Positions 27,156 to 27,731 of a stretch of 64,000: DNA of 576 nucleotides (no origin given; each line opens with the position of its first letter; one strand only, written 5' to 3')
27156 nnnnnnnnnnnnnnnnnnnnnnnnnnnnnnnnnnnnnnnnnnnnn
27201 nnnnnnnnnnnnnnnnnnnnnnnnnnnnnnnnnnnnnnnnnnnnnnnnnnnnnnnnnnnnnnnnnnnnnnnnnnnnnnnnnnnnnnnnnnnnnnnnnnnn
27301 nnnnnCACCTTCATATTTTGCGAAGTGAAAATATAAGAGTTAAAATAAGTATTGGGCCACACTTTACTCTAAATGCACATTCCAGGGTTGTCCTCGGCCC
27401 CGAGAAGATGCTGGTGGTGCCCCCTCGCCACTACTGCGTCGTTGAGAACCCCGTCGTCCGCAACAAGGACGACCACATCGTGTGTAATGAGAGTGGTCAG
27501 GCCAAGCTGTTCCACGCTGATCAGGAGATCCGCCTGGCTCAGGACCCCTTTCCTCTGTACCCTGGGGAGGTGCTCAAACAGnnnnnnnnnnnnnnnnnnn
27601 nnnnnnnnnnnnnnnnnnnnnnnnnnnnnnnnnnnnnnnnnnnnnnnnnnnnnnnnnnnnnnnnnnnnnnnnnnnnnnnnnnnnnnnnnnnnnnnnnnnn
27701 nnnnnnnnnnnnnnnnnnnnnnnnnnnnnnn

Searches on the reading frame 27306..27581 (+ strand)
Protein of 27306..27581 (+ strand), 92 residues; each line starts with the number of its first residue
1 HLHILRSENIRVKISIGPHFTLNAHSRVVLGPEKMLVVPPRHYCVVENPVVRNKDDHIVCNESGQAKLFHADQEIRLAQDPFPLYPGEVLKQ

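Call 23: search_protein_families(library=pfam, proteins=[window:27306-27581:+], max_evalue=1)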
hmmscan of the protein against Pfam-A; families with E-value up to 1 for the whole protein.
seq(92 aa): 1 family
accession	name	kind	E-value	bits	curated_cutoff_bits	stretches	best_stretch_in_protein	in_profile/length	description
PF17794.6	Vault_2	-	7.9e-25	87.6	23.6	1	35-91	1-57/60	Major Vault Protein repeat domain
